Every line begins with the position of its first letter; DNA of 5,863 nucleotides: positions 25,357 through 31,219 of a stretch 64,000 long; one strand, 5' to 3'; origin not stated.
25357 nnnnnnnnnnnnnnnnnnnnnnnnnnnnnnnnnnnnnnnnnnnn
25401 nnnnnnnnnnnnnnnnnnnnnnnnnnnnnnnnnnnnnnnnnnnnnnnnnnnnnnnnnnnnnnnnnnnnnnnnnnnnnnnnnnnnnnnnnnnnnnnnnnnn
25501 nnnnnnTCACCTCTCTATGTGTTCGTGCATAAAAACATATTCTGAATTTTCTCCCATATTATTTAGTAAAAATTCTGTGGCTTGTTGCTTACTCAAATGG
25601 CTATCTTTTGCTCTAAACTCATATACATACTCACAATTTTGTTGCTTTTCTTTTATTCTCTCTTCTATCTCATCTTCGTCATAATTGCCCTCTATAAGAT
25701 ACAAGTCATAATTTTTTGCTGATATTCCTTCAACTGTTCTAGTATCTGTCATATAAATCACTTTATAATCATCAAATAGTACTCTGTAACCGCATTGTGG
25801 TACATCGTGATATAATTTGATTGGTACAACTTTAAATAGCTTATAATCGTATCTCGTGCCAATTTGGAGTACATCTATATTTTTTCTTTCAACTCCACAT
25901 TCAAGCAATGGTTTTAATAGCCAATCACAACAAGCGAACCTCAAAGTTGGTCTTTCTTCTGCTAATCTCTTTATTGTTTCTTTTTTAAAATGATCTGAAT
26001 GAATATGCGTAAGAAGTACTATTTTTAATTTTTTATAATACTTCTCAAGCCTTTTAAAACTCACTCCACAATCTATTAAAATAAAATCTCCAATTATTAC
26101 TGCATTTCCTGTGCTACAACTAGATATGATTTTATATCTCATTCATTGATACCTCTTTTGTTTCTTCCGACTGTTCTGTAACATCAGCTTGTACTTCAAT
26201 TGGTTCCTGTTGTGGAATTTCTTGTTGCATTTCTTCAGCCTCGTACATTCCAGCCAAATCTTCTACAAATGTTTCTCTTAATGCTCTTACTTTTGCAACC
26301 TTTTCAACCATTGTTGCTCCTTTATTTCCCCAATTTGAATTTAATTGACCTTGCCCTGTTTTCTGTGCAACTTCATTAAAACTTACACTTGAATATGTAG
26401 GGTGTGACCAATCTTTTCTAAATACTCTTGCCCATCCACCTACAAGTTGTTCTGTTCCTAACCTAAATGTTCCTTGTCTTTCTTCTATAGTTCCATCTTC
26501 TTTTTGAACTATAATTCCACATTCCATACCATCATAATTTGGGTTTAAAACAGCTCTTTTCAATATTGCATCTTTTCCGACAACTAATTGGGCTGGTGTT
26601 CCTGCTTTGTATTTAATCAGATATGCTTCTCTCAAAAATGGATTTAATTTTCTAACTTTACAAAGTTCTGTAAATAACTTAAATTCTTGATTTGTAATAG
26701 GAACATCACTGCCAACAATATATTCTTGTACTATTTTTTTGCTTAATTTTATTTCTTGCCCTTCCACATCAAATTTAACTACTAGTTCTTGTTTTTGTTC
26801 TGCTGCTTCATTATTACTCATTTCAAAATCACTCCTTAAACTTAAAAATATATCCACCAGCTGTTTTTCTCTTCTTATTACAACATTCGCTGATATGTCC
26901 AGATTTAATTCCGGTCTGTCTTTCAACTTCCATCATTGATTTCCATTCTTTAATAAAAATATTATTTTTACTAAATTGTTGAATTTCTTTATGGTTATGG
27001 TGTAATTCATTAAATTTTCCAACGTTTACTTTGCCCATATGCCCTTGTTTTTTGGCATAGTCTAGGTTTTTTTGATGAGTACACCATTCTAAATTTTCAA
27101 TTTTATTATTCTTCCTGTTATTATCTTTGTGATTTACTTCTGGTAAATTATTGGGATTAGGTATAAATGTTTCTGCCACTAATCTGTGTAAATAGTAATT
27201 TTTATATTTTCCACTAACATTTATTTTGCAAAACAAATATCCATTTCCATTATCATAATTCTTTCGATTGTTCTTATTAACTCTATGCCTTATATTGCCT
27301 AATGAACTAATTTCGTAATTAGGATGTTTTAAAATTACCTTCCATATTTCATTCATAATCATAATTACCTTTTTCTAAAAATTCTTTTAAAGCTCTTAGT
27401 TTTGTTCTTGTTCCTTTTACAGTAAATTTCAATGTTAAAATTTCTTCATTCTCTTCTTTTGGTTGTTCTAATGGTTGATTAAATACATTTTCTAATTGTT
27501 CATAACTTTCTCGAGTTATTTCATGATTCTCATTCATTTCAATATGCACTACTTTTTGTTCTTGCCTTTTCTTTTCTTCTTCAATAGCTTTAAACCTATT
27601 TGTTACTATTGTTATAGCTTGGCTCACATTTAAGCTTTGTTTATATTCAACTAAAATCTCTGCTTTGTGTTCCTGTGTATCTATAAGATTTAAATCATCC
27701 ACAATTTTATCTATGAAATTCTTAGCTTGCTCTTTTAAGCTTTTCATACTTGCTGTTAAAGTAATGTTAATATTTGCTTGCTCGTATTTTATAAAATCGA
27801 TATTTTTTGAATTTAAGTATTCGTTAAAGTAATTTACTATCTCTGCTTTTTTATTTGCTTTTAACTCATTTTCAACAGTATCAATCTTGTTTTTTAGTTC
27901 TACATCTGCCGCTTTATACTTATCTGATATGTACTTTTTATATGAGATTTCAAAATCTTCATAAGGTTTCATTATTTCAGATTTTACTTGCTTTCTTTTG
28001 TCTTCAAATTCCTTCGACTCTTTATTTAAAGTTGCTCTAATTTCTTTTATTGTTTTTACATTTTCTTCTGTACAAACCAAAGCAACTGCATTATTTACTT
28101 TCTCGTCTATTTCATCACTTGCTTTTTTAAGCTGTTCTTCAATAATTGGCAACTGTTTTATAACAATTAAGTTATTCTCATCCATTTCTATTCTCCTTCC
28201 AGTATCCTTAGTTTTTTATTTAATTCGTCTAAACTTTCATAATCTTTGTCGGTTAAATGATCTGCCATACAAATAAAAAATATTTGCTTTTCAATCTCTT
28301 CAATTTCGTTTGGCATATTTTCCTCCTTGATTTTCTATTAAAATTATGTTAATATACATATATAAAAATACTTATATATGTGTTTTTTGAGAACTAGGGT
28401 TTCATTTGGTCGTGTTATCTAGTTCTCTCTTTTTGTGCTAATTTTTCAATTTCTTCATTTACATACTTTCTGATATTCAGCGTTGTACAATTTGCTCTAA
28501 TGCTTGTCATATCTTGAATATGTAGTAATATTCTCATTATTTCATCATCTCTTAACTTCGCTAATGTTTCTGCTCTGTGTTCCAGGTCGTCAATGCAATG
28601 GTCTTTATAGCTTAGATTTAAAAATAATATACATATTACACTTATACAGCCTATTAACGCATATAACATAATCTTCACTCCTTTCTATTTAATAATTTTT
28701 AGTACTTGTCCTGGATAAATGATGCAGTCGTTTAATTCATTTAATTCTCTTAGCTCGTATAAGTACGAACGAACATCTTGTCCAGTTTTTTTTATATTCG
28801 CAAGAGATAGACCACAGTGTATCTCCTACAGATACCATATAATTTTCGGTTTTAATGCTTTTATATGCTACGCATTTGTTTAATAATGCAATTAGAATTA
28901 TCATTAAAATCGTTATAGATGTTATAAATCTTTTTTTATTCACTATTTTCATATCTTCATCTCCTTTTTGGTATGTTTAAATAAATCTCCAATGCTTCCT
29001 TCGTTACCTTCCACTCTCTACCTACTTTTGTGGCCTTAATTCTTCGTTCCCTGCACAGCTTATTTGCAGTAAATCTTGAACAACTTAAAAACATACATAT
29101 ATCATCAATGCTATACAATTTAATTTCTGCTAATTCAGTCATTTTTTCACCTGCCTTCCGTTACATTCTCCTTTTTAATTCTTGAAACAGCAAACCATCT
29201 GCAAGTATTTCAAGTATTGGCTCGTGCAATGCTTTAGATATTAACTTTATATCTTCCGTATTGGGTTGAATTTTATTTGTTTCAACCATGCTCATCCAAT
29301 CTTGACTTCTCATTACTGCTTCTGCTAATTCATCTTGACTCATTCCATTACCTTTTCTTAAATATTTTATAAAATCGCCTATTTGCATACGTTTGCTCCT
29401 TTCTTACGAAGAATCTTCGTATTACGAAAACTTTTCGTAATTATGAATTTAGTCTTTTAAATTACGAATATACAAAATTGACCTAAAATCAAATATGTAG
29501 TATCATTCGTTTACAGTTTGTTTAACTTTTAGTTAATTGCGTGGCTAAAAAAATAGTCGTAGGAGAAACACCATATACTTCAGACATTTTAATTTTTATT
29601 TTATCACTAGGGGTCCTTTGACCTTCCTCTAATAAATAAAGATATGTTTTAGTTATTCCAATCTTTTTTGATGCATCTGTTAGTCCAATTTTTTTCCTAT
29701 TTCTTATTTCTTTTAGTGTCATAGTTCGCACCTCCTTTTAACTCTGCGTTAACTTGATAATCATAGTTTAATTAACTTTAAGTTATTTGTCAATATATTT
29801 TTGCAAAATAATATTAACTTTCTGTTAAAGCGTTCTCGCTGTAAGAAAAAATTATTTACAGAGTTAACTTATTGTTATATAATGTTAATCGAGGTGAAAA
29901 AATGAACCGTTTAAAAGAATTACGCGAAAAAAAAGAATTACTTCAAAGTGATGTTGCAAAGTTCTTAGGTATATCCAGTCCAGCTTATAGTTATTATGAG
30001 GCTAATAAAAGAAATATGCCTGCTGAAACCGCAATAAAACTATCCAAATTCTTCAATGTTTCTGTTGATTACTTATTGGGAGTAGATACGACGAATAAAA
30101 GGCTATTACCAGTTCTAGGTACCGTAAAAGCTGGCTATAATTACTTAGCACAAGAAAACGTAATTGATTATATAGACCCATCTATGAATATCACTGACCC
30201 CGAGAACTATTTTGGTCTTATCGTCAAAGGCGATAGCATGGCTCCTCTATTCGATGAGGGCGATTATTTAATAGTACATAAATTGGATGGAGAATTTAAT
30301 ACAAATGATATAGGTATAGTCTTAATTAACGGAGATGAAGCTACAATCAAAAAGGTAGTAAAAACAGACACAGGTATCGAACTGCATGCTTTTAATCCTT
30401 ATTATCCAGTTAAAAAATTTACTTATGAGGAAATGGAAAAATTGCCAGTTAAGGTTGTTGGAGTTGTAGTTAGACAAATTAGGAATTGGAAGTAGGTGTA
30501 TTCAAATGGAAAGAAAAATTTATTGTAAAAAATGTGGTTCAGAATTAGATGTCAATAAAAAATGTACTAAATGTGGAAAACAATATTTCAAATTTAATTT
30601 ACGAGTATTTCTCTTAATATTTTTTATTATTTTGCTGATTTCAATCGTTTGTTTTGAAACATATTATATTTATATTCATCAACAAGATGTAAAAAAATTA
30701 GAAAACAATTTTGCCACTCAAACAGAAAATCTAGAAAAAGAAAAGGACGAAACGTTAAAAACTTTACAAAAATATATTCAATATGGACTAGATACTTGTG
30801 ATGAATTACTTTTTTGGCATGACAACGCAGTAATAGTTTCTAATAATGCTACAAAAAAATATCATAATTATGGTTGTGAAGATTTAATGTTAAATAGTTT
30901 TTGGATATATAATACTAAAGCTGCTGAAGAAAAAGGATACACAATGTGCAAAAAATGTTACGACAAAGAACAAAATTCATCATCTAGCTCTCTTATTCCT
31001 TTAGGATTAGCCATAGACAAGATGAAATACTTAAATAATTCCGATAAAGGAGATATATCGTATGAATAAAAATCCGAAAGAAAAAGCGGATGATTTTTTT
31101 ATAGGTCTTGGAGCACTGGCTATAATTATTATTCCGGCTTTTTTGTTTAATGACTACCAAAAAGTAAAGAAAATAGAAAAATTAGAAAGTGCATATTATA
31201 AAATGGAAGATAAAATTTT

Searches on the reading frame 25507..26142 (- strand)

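Call 68: search_protein_families(library=pfam, proteins=[window:25507-26142:-], max_evalue=0.001)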
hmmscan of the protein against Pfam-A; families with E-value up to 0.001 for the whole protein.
window:25507-26142:- (211 aa): 3 families
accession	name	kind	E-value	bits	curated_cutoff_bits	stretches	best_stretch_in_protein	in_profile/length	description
PF12706.13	Lactamase_B_2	-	3.1e-13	50.2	27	1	21-206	3-199/200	Beta-lactamase superfamily domain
PF13483.12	Lactamase_B_3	-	0.00013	22.4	24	1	21-135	19-112/160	Beta-lactamase superfamily domain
PF00753.33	Lactamase_B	-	0.00065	20.1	22.7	0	12-52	6-57/196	Metallo-beta-lactamase superfamily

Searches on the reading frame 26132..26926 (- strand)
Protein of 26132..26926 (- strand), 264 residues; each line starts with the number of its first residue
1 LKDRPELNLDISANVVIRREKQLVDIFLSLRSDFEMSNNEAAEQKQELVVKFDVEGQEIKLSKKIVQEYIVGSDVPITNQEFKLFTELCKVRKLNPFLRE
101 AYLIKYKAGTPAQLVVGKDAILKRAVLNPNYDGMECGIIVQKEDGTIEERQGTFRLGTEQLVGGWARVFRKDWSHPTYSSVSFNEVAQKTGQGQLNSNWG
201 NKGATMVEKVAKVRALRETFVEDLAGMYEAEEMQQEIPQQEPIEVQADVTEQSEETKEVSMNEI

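Call 68: search_protein_families(library=pfam, proteins=[window:26132-26926:-], max_evalue=0.001)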
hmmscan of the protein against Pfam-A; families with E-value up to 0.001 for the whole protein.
window:26132-26926:- (264 aa): 1 family
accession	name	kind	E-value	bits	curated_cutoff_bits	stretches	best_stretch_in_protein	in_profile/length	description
PF03837.19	RecT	-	3.8e-36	124.9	24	1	59-237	4-191/198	RecT family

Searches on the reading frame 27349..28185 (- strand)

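Call 68: search_protein_families(library=pfam, proteins=[window:27349-28185:-], max_evalue=0.001)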
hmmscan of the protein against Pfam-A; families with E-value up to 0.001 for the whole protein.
window:27349-28185:- (278 aa): 1 family
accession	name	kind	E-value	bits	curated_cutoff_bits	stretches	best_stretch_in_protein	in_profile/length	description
PF07083.16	DUF1351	-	1.7e-13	51.2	27.8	1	17-178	16-172/210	Protein of unknown function (DUF1351)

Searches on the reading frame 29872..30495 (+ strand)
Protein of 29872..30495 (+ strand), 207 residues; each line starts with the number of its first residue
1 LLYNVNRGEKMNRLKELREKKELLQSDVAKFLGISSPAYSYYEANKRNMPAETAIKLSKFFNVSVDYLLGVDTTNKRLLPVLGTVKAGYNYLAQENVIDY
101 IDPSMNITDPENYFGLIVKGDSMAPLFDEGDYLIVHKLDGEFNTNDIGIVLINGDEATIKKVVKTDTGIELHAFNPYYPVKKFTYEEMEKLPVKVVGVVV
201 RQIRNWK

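Call 68: search_protein_families(library=pfam, proteins=[window:29872-30495:+], max_evalue=0.001)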
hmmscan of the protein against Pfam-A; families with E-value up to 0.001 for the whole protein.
window:29872-30495:+ (207 aa): 4 families
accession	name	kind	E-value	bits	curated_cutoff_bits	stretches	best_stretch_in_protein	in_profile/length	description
PF00717.28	Peptidase_S24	-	1.6e-22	79.8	23.3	1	80-200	1-116/116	Peptidase S24-like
PF01381.28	HTH_3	-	1.9e-13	50.7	23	1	14-68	1-55/55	Helix-turn-helix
PF12844.13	HTH_19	-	7.6e-09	35.8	30.2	1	12-69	2-59/64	Helix-turn-helix domain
PF13560.12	HTH_31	-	2.7e-05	24.8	27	1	13-63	5-56/64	Helix-turn-helix domain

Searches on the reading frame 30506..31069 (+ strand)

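Call 68: search_protein_families(library=pfam, proteins=[window:30506-31069:+], max_evalue=0.001)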
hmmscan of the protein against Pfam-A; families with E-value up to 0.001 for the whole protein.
window:30506-31069:+ (187 aa): 1 family
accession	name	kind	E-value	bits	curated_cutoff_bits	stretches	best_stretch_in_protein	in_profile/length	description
PF17359.7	DUF5385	-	0.00064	19.9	25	0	39-93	5-58/217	Family of unknown function (DUF5385)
